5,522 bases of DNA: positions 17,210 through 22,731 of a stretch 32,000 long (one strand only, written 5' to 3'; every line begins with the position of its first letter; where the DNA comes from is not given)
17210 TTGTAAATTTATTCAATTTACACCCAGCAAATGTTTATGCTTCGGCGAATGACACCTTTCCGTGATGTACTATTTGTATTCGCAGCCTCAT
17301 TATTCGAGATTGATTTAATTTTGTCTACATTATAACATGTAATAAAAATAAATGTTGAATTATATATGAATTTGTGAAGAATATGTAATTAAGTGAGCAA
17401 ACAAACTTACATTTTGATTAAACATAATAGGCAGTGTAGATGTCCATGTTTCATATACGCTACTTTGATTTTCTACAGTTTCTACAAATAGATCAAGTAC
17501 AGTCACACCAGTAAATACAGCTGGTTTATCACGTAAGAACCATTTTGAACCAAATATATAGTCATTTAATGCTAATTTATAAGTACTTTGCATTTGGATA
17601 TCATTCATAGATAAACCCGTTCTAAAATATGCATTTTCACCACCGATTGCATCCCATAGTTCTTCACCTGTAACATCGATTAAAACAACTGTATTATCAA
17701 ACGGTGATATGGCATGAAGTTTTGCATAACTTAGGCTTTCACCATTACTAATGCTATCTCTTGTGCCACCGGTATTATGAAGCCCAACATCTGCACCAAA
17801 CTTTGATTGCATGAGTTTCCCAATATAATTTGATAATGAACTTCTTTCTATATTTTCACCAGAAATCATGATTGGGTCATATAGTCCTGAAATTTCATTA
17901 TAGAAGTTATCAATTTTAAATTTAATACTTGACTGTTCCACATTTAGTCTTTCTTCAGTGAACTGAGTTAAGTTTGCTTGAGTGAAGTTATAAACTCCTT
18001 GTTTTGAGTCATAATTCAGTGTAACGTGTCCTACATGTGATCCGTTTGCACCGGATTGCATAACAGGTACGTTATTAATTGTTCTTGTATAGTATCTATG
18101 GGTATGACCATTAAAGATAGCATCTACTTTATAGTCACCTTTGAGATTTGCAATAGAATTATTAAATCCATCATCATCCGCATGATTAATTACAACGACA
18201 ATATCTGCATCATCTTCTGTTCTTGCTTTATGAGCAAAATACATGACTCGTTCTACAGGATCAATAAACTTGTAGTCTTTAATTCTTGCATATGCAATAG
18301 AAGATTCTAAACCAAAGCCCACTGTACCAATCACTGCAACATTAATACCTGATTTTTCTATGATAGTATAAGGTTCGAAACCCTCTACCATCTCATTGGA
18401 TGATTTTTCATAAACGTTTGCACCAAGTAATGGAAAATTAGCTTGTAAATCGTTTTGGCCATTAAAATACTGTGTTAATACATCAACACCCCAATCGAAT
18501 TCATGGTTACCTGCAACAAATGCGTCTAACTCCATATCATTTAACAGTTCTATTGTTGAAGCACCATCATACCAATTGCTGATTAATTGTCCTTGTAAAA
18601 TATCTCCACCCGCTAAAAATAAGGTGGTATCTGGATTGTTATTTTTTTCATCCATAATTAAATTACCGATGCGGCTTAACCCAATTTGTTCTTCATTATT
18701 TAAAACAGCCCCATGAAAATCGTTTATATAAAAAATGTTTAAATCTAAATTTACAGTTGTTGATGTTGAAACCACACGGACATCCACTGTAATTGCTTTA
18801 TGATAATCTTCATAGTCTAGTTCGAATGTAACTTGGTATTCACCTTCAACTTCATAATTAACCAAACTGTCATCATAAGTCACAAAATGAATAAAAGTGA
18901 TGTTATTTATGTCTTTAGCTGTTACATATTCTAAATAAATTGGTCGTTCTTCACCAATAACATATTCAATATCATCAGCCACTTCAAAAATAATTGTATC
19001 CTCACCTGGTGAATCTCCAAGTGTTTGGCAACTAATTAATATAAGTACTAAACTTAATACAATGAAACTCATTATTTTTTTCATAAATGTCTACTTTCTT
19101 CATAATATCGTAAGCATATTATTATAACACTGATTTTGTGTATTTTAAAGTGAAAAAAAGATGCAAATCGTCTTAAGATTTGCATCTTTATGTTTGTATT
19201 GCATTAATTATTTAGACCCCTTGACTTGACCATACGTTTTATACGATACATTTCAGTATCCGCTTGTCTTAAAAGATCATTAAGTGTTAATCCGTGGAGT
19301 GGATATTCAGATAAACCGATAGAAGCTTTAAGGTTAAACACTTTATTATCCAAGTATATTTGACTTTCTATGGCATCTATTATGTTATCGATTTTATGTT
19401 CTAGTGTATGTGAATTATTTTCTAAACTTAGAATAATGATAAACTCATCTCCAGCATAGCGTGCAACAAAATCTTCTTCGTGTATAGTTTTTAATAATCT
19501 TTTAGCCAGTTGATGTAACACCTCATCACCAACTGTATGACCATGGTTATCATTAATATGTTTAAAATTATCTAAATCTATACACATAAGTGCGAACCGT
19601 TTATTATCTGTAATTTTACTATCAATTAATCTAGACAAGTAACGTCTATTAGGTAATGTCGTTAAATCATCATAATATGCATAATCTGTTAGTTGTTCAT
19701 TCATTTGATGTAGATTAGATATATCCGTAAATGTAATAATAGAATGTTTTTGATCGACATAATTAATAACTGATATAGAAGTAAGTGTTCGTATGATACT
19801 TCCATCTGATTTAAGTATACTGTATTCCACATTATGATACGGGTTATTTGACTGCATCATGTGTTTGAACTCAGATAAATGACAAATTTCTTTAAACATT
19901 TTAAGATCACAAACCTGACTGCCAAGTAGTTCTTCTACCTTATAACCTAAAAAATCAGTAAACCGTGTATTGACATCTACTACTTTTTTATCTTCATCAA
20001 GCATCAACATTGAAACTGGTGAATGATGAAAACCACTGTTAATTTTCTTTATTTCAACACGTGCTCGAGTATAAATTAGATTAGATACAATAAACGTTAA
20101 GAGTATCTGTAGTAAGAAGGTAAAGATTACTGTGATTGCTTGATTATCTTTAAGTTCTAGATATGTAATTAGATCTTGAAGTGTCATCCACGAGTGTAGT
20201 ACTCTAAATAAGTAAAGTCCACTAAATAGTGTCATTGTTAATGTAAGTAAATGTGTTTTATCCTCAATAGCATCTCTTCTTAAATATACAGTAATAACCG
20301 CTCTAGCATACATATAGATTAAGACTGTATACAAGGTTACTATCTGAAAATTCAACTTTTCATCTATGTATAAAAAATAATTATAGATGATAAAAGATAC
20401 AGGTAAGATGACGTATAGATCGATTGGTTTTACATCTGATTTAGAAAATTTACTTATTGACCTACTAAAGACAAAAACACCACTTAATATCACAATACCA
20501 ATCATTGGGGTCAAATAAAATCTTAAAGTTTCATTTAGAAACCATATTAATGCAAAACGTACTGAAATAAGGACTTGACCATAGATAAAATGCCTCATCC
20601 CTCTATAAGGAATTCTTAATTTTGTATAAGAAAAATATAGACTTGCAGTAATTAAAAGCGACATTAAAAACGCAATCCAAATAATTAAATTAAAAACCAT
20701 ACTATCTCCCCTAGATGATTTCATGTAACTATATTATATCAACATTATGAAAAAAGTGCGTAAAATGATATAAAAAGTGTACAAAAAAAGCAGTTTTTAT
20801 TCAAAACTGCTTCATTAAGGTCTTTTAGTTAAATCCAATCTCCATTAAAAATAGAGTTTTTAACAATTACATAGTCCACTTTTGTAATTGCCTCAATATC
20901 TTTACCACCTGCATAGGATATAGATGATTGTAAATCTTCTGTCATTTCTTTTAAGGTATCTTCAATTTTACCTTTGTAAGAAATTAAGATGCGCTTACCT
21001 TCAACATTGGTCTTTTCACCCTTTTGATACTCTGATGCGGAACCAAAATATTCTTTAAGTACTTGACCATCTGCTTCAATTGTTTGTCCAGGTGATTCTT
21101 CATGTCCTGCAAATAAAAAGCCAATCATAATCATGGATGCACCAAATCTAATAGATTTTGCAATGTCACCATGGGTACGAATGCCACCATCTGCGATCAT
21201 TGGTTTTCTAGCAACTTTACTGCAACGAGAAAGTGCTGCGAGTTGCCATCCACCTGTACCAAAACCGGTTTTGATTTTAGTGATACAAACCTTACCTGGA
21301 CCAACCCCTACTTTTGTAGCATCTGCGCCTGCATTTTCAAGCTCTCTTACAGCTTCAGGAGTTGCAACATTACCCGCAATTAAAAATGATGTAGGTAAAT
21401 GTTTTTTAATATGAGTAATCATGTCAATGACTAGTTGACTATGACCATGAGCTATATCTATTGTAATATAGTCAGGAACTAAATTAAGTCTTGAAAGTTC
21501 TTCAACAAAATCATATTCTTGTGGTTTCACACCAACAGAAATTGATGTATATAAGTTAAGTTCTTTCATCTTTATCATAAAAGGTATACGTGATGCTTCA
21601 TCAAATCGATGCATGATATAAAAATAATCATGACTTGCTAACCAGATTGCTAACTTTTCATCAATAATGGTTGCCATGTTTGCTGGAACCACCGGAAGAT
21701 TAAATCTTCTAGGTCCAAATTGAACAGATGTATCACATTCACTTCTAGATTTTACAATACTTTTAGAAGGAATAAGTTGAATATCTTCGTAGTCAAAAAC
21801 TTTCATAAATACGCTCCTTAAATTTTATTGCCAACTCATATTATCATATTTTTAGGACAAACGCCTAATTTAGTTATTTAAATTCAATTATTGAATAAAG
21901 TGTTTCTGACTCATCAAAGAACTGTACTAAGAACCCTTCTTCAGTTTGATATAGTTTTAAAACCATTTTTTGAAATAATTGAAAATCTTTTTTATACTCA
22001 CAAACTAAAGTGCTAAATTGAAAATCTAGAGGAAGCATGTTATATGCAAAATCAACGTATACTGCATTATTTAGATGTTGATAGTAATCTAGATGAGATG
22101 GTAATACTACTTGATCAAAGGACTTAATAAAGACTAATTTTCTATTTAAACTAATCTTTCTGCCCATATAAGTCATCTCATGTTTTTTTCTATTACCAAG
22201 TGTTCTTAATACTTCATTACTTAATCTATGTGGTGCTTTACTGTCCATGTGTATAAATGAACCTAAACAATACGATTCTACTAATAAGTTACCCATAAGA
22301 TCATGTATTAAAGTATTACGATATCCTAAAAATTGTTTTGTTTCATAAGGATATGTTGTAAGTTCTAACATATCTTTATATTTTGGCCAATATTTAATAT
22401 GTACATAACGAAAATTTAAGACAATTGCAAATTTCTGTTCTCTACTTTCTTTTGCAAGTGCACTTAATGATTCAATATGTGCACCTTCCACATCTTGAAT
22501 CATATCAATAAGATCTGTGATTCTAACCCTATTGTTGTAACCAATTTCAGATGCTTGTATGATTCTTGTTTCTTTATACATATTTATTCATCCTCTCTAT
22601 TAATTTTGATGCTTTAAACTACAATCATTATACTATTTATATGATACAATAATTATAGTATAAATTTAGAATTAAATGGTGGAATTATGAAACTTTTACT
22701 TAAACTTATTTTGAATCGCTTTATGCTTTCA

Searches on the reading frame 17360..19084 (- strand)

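Call 11: search_protein_families(library=pfam, proteins=[window:17360-19084:-])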
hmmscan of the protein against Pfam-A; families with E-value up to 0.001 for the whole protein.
window:17360-19084:- (574 aa): 2 families
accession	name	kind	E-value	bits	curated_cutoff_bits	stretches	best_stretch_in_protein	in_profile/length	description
PF02872.23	5_nucleotid_C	-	6.1e-14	52.9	23.6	1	410-481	17-87/158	5'-nucleotidase, C-terminal domain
PF00149.33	Metallophos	-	1e-10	42.8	21.5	1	117-331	3-191/191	Calcineurin-like phosphoesterase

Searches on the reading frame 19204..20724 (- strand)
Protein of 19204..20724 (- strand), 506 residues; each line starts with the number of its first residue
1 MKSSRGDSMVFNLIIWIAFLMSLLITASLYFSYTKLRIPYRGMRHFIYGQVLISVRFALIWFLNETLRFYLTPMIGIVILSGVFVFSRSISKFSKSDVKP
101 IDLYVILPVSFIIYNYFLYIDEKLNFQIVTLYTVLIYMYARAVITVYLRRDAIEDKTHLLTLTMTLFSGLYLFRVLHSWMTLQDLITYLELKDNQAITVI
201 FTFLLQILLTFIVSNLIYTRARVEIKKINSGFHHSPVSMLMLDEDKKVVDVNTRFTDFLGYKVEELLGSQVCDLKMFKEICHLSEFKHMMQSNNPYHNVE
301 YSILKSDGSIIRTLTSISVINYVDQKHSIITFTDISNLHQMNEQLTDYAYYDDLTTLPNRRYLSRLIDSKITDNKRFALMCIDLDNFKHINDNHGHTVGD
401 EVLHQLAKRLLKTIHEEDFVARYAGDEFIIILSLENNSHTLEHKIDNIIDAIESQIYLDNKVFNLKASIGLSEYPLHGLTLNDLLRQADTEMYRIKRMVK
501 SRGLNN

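Call 11: search_protein_families(library=pfam, proteins=[window:19204-20724:-])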
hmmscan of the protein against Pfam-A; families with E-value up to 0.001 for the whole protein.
window:19204-20724:- (506 aa): 5 families
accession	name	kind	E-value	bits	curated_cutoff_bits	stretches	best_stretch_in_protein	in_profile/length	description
PF00990.26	GGDEF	-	4.8e-41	140.7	23.8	1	349-498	1-157/161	Diguanylate cyclase, GGDEF domain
PF13426.13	PAS_9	-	5.5e-10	39.9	27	1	236-336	1-102/103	PAS domain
PF00989.32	PAS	-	1.1e-08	35.5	22.6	1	232-335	7-113/113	PAS fold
PF13188.13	PAS_8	-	7.9e-06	26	21.8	1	232-271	7-43/65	PAS domain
PF08447.18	PAS_3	-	0.00018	22.1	25.6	1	249-326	2-81/89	PAS fold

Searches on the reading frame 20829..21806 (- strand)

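Call 11: search_protein_families(library=pfam, proteins=[window:20829-21806:-])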
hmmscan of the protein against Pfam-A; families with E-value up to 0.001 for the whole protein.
window:20829-21806:- (325 aa): 4 families
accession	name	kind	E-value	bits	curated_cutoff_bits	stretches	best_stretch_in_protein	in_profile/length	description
PF00478.31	IMPDH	-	6.6e-66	223.1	25.6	1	5-309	3-327/345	IMP dehydrogenase / GMP reductase domain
PF01070.24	FMN_dh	-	1.1e-05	25.1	24.9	1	128-230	208-303/350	FMN-dependent dehydrogenase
PF03060.21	NMO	-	4e-05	23.6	28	1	140-243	136-236/331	Nitronate monooxygenase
PF00977.27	His_biosynth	-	0.00012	22.1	23.6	0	188-229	61-102/228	Histidine biosynthesis protein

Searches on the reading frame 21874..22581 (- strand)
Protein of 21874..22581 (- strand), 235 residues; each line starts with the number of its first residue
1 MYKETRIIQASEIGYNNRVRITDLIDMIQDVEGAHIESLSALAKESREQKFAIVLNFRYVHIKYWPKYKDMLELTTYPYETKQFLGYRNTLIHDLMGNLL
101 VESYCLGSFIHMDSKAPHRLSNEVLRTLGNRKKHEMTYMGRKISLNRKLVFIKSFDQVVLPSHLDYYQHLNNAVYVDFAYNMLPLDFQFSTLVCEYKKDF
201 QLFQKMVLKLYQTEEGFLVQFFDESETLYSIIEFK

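Call 11: search_protein_families(library=pfam, proteins=[window:21874-22581:-])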
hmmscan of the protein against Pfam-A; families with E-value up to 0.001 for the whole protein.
window:21874-22581:- (235 aa): 2 families
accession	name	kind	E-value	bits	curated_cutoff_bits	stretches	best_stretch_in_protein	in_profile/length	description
PF01643.23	Acyl-ACP_TE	-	7.2e-13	48.9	23.7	1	2-125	4-128/131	Acyl-ACP thioesterase N-terminal domain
PF20791.3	Acyl-ACP_TE_C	-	5.9e-05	23.6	21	1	162-201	17-60/101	Acyl-ACP thioesterase C-terminal domain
